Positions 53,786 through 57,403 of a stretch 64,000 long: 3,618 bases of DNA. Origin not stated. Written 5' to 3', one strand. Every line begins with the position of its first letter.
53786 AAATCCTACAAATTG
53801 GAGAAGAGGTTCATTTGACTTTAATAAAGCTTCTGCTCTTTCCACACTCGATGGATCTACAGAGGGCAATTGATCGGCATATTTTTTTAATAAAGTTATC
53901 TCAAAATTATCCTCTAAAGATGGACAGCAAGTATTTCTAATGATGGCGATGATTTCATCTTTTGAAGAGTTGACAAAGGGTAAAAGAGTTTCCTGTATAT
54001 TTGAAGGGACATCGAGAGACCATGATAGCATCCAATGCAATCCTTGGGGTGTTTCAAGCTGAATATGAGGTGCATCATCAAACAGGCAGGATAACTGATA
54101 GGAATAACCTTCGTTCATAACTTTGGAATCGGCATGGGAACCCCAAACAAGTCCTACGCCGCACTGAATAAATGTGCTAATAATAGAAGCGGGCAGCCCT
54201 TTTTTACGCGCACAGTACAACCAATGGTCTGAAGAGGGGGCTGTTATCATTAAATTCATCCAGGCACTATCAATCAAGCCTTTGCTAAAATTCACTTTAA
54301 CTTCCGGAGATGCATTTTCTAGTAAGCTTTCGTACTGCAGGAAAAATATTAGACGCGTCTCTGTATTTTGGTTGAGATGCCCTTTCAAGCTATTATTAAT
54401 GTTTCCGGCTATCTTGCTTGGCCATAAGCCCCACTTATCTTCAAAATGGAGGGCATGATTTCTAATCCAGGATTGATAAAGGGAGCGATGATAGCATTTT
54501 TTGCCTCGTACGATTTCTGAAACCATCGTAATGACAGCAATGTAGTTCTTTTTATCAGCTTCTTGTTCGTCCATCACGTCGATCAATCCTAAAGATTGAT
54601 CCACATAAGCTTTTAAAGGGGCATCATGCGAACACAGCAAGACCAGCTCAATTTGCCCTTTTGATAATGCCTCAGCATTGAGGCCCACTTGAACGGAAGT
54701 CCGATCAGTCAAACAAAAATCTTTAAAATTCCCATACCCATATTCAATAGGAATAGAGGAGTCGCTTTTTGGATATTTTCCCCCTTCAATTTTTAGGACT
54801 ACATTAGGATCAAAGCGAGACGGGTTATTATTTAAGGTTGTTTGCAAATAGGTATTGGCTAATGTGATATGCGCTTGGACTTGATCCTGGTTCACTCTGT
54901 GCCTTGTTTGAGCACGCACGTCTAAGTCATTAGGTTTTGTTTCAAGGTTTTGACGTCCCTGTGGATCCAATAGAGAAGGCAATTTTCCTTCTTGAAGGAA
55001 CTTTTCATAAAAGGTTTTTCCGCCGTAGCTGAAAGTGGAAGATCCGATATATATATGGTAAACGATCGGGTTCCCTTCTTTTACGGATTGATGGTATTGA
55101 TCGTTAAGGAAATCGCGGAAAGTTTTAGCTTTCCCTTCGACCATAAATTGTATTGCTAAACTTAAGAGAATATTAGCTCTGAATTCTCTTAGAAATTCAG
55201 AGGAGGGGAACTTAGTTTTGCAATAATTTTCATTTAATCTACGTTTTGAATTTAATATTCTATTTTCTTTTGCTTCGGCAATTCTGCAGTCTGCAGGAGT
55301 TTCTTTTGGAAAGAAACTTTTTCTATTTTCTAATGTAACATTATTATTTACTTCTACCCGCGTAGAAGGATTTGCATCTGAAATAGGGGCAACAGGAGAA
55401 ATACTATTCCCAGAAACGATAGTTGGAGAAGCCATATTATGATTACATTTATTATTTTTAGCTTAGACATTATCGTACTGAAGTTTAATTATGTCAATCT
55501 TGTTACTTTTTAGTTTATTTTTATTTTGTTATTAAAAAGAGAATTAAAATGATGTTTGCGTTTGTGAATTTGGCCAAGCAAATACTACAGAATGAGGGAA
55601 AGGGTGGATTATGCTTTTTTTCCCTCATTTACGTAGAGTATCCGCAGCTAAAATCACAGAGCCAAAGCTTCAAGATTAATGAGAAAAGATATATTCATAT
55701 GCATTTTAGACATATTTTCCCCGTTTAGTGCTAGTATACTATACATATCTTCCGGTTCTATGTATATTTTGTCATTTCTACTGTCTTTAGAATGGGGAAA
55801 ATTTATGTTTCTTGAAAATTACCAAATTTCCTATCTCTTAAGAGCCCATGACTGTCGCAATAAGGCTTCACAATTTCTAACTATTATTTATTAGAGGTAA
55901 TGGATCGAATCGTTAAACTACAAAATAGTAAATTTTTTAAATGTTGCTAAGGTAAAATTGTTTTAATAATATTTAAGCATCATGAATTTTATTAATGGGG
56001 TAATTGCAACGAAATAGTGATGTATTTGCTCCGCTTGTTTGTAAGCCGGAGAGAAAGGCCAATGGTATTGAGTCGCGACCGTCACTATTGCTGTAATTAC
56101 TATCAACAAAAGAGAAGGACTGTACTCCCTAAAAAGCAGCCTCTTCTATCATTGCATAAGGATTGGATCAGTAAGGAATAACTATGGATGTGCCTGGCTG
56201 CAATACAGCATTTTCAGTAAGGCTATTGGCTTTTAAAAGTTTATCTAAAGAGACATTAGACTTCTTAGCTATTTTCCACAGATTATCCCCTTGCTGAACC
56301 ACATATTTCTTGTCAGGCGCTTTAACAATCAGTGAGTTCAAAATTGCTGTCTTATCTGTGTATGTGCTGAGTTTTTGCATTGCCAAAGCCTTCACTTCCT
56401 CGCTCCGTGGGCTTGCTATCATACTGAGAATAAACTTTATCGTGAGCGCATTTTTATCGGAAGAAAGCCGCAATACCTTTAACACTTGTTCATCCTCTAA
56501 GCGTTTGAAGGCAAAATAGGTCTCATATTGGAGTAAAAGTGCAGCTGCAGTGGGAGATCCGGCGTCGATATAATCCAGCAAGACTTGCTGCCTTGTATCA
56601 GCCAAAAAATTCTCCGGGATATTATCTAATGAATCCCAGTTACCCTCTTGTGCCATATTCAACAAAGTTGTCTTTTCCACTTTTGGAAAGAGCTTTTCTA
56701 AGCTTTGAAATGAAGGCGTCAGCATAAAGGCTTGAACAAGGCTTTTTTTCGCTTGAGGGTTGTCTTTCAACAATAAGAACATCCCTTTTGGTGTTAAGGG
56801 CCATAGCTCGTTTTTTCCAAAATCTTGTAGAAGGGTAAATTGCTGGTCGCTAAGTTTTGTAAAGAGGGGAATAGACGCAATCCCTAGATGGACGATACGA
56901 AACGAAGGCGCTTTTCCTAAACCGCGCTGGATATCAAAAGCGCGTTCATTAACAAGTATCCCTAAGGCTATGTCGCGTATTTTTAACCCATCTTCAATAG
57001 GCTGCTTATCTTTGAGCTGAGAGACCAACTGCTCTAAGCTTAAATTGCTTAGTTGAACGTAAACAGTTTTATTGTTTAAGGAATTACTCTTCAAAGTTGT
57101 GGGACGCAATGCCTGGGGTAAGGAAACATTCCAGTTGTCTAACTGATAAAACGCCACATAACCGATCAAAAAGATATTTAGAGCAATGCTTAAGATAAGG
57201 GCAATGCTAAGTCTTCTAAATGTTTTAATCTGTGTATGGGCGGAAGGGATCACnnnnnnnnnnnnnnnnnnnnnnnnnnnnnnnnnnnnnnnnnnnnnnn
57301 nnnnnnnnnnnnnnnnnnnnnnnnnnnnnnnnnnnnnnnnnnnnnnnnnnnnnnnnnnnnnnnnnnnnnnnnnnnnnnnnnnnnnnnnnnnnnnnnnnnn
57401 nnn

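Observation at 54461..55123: Conserved N-terminal module GS-x6-GKT … DLD(I/V)RA in both giants: possible nucleotidyltransferase-like or divergent P-loop catalytic head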

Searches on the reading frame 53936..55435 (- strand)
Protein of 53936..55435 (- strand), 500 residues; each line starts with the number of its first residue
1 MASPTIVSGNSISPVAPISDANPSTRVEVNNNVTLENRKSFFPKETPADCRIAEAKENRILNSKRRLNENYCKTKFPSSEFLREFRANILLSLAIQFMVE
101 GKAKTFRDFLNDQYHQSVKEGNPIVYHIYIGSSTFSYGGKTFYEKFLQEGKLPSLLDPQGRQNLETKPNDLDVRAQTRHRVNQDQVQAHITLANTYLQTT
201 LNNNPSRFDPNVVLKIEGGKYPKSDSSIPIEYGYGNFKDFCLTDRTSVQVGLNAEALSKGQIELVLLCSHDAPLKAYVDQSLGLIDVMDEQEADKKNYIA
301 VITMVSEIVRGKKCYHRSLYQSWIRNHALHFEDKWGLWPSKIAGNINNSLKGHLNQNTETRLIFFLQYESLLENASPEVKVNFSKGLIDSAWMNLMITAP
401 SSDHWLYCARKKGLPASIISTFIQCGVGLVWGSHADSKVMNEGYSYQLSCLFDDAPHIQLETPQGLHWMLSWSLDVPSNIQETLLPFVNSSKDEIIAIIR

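Call 10: search_solved_structures(query=window:53936-55435:-, max_evalue=10)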
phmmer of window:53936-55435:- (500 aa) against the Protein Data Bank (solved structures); distinct sequences matched with E-value up to 10: 2.
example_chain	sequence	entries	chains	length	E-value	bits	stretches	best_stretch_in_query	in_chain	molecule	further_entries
7reu_A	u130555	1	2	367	0.79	11.4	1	242-315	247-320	3-deoxy-D-arabino-heptulosonate-7-phosphate (DAHP) synthase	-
9j0e_A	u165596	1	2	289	0.82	11.3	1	364-421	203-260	Putative oxidoreductase GLYR1 like protein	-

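Call 14: find_related_loci(query=window:54086-55435:-, collection=genome_contigs, flank=10000)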
Query window:54086-55435:- (450 aa) in genome_contigs; peptide patterns used: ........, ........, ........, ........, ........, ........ (x = any residue, [..] = any of these).
57 stretches matched a pattern, but none encodes a relative of the query by tblastn (E <= 1e-3).

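Call 33: find_homologous_proteins(query=A2, max_evalue=0.001)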
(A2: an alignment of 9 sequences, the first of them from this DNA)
Query A2 (9 sequences): 8000 candidates shared short words with the query, none scored E <= 0.001.

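Call 35: search_solved_structures(query=A2, max_evalue=10, show_alignments=3)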
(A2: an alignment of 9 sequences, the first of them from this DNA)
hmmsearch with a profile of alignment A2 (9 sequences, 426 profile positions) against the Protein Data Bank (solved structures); distinct sequences matched with E-value up to 10: 2.
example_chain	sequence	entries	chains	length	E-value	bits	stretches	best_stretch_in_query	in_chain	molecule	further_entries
7wf9_A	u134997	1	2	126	0.13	14.4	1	40-115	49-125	Sorting nexin-25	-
7wf8_A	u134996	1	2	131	0.4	12.8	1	40-113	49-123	Sorting nexin-25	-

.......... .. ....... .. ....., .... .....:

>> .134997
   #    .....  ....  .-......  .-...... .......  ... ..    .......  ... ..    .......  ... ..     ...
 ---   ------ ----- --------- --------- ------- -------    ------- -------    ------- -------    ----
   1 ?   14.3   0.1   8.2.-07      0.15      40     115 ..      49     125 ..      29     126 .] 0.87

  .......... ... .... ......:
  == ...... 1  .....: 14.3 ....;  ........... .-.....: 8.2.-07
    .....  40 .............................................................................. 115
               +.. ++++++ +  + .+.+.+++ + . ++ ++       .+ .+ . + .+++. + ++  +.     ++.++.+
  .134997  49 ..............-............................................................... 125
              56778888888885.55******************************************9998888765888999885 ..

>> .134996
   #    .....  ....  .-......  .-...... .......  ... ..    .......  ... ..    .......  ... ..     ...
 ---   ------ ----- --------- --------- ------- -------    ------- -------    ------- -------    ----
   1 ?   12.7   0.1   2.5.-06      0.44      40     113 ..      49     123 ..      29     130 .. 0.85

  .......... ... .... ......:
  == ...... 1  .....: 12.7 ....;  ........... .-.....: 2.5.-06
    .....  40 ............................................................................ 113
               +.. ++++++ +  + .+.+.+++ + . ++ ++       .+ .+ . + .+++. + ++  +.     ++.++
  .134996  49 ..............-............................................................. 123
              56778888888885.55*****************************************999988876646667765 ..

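Call 44: predict_structure(alignment_id=A2)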
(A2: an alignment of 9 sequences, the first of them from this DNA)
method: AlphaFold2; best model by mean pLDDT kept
length: 430 residues; sequences in the alignment: 9
mean_pLDDT: 77.8   pTM: 0.75
mean pLDDT of the five models: 77.8, 73.8, 73.4, 71.5, 71.1
residues with pLDDT >= 90: 82; 70-90: 239; 50-70: 85; < 50: 24
segments of 3 or more residues with pLDDT < 50: 1-3, 394-407, 412-415
pLDDT, mean of each block of 10 residues (from residue 1): 61 86 83 62 81 91 93 97 94 75 80 80 70 91 94 93 72 88 85 79 68 95 82 79 71 73 79 74 86 87 81 68 87 88 87 73 70 80 68 47 43 52 53
secondary structure, 60 per line:
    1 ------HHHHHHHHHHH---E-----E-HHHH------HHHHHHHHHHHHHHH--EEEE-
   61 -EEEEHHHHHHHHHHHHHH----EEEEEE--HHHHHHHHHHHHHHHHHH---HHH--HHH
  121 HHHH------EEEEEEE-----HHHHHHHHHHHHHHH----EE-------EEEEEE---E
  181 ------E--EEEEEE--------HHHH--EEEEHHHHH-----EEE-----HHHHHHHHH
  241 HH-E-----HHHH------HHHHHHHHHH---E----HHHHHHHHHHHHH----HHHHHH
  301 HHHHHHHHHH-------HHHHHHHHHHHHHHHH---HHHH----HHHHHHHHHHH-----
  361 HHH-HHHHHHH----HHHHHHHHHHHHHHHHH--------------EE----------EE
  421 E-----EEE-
elements in order: H7-17 H29-32 H39-53 E56-59 E62-65 H66-79 E84-89 H92-109 H118-124 E131-137 H143-157 E171-176 E190-195 H204-207 E210-213 H214-218 E224-226 H232-242 H250-253 H260-269 H278-290 H295-310 H318-333 H337-340 H345-355 H365-371 H376-392 E419-421 E427-429

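Call 47: fold_search(model_id=the predicted structure, library=pdb)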
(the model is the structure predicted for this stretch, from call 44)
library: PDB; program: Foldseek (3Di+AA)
matches with E <= 10: 207; with E <= 0.001: 9
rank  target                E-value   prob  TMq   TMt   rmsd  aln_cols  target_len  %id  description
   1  6w3i_A                5.9e-08  1.00  0.46  0.60   6.2       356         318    9  Crystal structure of a FAM46C mutant in complex with Plk4 (released 2020-05-06)
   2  6w38_A                1.1e-07  1.00  0.45  0.56   6.8       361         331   10  Crystal structure of the FAM46C/Plk4 complex (released 2020-05-06)
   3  6jyj_B                1.3e-07  1.00  0.45  0.56   7.8       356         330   10  Crystal structure of FAM46B (TENT5B) (released 2020-03-04)
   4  6w36                  1.9e-07  1.00  0.47  0.60   6.4       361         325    9  Crystal structure of FAM46C (released 2020-05-06)
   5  7cqz                  3.4e-07  1.00  0.46  0.57   6.6       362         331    9  crystal structure of mouse FAM46C (TENT5C) (released 2021-06-09)
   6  6jyj_A                4.3e-07  1.00  0.44  0.55   7.3       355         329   11  Crystal structure of FAM46B (TENT5B) (released 2020-03-04)
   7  8exf_A                5.0e-07  1.00  0.43  0.53   7.1       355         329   10  Crystal structure of human FAM46A-BCCIPa complex at 3.2 angstrom resolution (released 2023-03-15)
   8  6jyj_C                7.1e-07  1.00  0.43  0.54   7.5       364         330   11  Crystal structure of FAM46B (TENT5B) (released 2020-03-04)
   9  8exe_A                1.3e-06  1.00  0.40  0.50   8.2       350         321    9  Crystal structure of human FAM46A-BCCIPa complex at 3.5 angstrom resolution (released 2023-03-15)
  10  8eqb_B                4.6e-03  1.00  0.27  0.55   5.4       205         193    9  FAM46C/BCCIPalpha/Nanobody complex (released 2023-03-15)
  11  3wfq_H                1.4e-02  0.89  0.25  0.24  15.7       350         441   10  tRNA processing enzyme complex 1 (released 2014-01-01)
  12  3wfq_G                2.3e-02  0.94  0.26  0.25  10.8       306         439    9  tRNA processing enzyme complex 1 (released 2014-01-01)
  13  3wfq_E                2.5e-02  0.82  0.25  0.25  15.0       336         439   10  tRNA processing enzyme complex 1 (released 2014-01-01)
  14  4at8_D                3.5e-02  0.54  0.19  0.24  17.2       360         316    9  Crystal structure of the NF90-NF45 dimerisation domain complex with ATP (released 2012-08-01)
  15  4atb_B                4.1e-02  0.47  0.18  0.22  17.5       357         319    9  Crystal structure of the NF90-NF45 dimerisation domain complex with CTP (released 2012-08-01)
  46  7ks4                  1.4e+00  0.18  0.08  0.12   6.5        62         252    6  Thermus Phage P74-26 Large Terminase ATPase domain with partially bound ADP (released 2021-05-05)
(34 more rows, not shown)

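Call 48: search_protein_families(library=pfam, alignment_id=A2, max_evalue=10)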
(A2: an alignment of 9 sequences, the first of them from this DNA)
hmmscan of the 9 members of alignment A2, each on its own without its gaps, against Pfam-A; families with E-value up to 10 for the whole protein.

A. member 1, seq(430 aa): 0 families

B. families by the number of members that match (of 9 scanned): 3 families
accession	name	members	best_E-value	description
PF10226.14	CCDC85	1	0.037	CCDC85 family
PF10491.14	Nrf1_DNA-bind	1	0.19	NLS-binding and DNA-binding and dimerisation domains of Nrf1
PF04552.19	Sigma54_DBD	1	0.24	Sigma-54, DNA binding domain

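Call 63: find_related_loci(query=A5, collection=genome_contigs, flank=10000)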
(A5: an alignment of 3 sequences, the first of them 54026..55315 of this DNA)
Query A5 (430 aa) in genome_contigs; peptide patterns used: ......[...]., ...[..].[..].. (x = any residue, [..] = any of these).
252 stretches matched a pattern, but none encodes a relative of the query by tblastn (E <= 1e-3).

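Call 64: find_related_loci(query=A5, collection=metagenome_contigs, flank=10000)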
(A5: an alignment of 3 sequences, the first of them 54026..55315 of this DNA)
Query A5 (430 aa) in metagenome_contigs; peptide patterns used: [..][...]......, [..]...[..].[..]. (x = any residue, [..] = any of these).
225 stretches matched a pattern, but none encodes a relative of the query by tblastn (E <= 1e-3).

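Call 80: fold_search(model_id=the predicted structure, library=viral)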
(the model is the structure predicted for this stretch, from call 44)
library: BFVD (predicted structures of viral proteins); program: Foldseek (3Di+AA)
matches with E <= 10: 229; with E <= 0.001: 0
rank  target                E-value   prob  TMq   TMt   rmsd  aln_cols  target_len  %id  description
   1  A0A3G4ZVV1            1.8e-03  0.97  0.27  0.26  12.5       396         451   11  Poly A polymerase head domain-containing protein [Edafosvirus sp.]
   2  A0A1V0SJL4            6.2e-03  0.89  0.24  0.23  14.0       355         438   11  Uncharacterized protein [Klosneuvirus KNV1]
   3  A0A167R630            7.2e-03  0.66  0.20  0.21  23.7       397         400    9  Uncharacterized protein [Powai lake megavirus]
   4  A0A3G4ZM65            1.6e-02  0.63  0.21  0.17  21.8       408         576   10  Uncharacterized protein [Terrestrivirus sp.]
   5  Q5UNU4                2.0e-02  0.97  0.27  0.33   9.9       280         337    9  Uncharacterized protein L685 [Acanthamoeba polyphaga mimivirus]
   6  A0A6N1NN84            2.0e-02  0.66  0.26  0.24  31.6       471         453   10  Uncharacterized protein [Tupanvirus soda lake]
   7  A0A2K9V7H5            2.3e-02  0.89  0.22  0.28  15.0       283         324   12  Uncharacterized protein [Bandra megavirus]
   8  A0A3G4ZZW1            3.8e-02  0.14  0.13  0.16  23.6       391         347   10  L544-like helical domain-containing protein [Faunusvirus sp.]
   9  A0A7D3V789            6.4e-02  0.08  0.12  0.10  24.6       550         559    8  V21 virophage-like protein [Fadolivirus FV1/VV64]
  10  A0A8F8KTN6            9.0e-02  0.60  0.22  0.20  13.1       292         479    8  Mitochondrial/bacterial CCA-adding enzyme [Clandestinovirus]
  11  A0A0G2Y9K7            9.5e-02  0.91  0.22  0.29   5.9       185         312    9  Uncharacterized protein [Acanthamoeba polyphaga mimivirus Kroon]
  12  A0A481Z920            1.2e-01  0.23  0.21  0.19  21.8       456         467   11  tRNA nucleotidyltransferase/poly(A) polymerase [Pithovirus LCPAC401]
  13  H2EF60                1.2e-01  0.38  0.23  0.25  21.0       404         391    8  Uncharacterized protein [Moumouvirus sp. 'Monve']
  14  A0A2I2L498            1.4e-01  0.54  0.17  0.21   7.3       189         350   16  Uncharacterized protein [Orpheovirus IHUMI-LCC2]
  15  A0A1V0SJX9            1.8e-01  0.66  0.20  0.36   7.0       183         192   11  Uncharacterized protein [Klosneuvirus KNV1]
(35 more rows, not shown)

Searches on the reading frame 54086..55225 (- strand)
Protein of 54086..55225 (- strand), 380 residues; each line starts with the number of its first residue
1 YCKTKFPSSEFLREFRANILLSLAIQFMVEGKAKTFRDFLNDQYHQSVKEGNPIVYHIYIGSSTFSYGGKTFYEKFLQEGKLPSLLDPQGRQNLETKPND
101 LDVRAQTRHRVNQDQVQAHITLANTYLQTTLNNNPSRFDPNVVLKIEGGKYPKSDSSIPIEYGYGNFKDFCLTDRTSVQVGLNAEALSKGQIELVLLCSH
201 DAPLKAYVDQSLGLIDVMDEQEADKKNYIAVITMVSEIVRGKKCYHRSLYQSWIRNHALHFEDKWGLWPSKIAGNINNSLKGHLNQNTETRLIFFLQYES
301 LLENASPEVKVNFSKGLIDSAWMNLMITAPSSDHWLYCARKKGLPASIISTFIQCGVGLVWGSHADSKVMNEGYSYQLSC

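Call 11: find_homologous_proteins(query=window:54086-55225:-, max_evalue=0.01)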
Query window:54086-55225:-: 1625 candidates shared short words with the query, none scored E <= 0.01.

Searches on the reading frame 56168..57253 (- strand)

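Call 9: search_protein_families(library=ncbifam, proteins=[window:56168-57253:-], max_evalue=0.00001)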
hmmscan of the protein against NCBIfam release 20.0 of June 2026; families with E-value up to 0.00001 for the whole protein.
window:56168-57253:- (361 aa): 2 families
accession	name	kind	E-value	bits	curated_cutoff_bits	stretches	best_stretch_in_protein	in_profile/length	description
TIGR02899.1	spore_safA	subfamily_domain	3.5e-10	39.7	67.85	1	319-360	1-43/44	SafA/ExsA family spore coat assembly protein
NF041208.1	celldiv_DipM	equivalog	1.4e-07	31.1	740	1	312-360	181-228/419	cell division endopeptidase DipM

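Call 16: search_protein_families(library=pfam, proteins=[window:56168-57253:-], max_evalue=0.001)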
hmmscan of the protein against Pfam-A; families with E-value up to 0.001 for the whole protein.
window:56168-57253:- (361 aa): 2 families
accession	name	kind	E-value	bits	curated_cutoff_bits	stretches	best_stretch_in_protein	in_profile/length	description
PF01476.26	LysM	-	4.4e-13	49.4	20.9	1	317-360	1-43/43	LysM domain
PF23473.1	LysM3_LYK4_5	-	6.7e-07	29.7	29.3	1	317-360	5-47/48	LYK4/5 LysM3 domain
